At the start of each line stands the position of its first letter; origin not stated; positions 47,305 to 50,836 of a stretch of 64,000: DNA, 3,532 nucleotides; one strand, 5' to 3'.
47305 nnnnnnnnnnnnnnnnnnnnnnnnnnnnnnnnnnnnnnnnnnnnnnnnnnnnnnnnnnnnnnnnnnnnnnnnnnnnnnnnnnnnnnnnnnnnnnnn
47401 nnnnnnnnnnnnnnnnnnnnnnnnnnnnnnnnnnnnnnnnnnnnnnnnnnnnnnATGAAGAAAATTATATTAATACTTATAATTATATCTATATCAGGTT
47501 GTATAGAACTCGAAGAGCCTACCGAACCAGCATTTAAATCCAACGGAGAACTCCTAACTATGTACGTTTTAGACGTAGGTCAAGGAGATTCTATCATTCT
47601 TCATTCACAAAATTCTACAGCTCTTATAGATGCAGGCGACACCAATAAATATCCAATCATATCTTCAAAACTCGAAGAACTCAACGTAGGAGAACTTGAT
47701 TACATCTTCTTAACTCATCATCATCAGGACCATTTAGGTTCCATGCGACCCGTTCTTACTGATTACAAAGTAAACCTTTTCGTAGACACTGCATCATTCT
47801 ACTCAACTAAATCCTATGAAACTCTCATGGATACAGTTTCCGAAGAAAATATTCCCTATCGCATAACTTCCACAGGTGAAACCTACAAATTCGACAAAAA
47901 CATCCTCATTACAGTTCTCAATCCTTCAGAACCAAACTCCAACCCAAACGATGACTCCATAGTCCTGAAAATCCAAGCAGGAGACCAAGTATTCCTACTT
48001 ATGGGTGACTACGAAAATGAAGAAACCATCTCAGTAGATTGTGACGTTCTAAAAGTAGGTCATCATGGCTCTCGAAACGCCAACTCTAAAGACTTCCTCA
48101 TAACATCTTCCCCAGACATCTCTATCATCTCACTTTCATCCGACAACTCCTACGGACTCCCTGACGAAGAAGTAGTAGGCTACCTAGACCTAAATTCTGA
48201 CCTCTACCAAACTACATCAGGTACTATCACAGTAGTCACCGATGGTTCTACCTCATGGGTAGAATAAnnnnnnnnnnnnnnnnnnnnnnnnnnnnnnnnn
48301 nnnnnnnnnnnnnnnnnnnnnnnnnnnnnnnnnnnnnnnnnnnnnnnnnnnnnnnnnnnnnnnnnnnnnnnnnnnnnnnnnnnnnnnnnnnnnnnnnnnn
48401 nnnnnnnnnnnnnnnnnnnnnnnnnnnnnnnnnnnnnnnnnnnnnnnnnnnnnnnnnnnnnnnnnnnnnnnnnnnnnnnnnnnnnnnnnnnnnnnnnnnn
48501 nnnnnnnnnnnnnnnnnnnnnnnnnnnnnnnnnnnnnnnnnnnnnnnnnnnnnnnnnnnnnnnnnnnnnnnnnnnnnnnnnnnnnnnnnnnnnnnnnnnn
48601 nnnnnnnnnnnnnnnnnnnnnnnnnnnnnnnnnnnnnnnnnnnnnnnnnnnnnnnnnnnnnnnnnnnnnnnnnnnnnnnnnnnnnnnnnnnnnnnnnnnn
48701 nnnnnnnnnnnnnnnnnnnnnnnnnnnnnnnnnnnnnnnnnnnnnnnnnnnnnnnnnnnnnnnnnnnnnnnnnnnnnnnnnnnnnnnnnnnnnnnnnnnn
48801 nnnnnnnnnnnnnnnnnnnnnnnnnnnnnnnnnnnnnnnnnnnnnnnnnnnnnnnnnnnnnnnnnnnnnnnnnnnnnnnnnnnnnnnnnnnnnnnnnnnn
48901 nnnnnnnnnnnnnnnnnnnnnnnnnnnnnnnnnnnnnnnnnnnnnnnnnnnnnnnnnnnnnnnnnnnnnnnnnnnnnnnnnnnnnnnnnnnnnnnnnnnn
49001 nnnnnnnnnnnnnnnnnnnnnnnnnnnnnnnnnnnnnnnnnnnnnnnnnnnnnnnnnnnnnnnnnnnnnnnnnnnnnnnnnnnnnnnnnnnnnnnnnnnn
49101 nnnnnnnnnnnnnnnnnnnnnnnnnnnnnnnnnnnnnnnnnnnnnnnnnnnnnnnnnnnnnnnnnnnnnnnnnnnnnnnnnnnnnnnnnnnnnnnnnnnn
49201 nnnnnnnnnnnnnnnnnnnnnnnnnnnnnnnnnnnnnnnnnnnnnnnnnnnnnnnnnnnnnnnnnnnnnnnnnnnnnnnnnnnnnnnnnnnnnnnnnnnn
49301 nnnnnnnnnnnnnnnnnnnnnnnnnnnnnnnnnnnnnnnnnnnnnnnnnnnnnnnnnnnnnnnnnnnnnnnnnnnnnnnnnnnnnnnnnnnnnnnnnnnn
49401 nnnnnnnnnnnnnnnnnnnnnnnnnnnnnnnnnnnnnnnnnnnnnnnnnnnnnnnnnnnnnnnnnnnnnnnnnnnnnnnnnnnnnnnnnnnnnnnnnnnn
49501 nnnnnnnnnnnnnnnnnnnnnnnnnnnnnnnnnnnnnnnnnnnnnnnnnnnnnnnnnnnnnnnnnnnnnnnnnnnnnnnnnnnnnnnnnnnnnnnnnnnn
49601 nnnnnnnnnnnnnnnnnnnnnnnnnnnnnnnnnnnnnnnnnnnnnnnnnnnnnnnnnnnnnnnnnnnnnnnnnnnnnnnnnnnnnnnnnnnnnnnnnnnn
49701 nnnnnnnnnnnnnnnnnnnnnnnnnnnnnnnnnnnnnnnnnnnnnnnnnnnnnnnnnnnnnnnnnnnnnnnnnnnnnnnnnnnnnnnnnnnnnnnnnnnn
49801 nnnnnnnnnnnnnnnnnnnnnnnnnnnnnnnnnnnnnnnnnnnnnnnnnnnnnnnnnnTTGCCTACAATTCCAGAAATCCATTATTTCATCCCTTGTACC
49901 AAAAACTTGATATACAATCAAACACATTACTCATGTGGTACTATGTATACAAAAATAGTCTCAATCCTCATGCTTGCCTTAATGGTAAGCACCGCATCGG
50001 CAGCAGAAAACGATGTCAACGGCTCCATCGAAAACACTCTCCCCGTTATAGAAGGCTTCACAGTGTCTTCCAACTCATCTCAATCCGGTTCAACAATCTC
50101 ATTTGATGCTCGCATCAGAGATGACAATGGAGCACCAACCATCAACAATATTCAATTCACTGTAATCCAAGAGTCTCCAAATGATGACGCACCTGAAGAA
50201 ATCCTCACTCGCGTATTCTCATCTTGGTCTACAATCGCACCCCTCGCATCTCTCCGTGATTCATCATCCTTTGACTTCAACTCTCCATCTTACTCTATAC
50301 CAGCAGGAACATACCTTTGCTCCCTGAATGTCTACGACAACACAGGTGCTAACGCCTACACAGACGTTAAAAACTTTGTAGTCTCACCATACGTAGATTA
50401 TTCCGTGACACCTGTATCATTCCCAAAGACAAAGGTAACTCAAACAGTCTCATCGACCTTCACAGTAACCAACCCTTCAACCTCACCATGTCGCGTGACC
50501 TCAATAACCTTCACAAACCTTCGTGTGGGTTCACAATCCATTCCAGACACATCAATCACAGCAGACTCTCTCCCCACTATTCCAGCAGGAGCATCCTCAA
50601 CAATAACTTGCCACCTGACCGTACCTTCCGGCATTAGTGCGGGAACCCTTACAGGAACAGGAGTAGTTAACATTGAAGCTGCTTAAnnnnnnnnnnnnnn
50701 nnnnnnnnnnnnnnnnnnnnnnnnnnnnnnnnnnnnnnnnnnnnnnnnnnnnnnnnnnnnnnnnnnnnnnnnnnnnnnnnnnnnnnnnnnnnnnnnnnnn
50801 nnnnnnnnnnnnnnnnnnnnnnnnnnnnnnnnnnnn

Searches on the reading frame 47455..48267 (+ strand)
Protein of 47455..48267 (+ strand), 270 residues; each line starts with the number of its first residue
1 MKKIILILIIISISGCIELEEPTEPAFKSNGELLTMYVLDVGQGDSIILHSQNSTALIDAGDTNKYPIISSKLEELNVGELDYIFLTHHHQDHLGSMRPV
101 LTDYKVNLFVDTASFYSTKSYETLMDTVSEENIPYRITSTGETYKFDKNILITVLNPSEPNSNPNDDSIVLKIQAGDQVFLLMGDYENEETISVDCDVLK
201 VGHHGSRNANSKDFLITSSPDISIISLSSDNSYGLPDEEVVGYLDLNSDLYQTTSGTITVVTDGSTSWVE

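Call 30: search_protein_families(library=phrogs, proteins=[window:47455-48267:+], max_evalue=0.001)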
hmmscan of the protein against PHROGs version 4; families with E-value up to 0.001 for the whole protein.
window:47455-48267:+ (270 aa): 5 families
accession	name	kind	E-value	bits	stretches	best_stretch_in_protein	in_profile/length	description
phrog_14556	-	unknown function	2e-47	163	1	30-266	132-376/451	-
phrog_7043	-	tail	7.9e-31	108.4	1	6-269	592-883/1077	tail protein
phrog_36445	-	unknown function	1.5e-15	58.5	1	151-254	58-169/195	-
phrog_392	-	other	1.2e-08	35.9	1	44-148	17-109/348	metal-dependent hydrolase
phrog_27548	-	unknown function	4.4e-06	26.4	1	42-127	195-292/633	-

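Call 34: search_protein_families(library=pfam, proteins=[window:47455-48267:+], max_evalue=0.01)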
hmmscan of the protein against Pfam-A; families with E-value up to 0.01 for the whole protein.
window:47455-48267:+ (270 aa): 5 families
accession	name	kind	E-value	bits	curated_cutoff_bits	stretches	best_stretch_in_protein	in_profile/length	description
PF00753.33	Lactamase_B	-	2.5e-14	54.1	22.7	1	40-227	2-194/196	Metallo-beta-lactamase superfamily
PF12706.13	Lactamase_B_2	-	0.00013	22.1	27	1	76-186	26-143/200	Beta-lactamase superfamily domain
PF19583.5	ODP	-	0.00047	20.5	27.2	1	48-146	7-101/194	ODP family beta lactamase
PF16661.11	Lactamase_B_6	-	0.001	18.9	27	1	48-125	1-79/193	Metallo-beta-lactamase superfamily domain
PF22768.1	SPP1_Dit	-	0.0098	16.5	25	0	166-213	18-65/97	Siphovirus-type tail component, C-terminal domain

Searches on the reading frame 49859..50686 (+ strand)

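Call 30: search_protein_families(library=phrogs, proteins=[window:49859-50686:+], max_evalue=0.001)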
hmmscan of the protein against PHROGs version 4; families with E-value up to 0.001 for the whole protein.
window:49859-50686:+ (275 aa): 0 families

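Call 34: search_protein_families(library=pfam, proteins=[window:49859-50686:+], max_evalue=0.01)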
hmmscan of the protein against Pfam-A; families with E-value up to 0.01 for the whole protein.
window:49859-50686:+ (275 aa): 1 family
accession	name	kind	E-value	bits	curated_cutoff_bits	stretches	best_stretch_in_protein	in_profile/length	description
PF10633.15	NPCBM_assoc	-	0.0003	21.4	24.4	0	232-265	37-70/78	NPCBM-associated, NEW3 domain of alpha-galactosidase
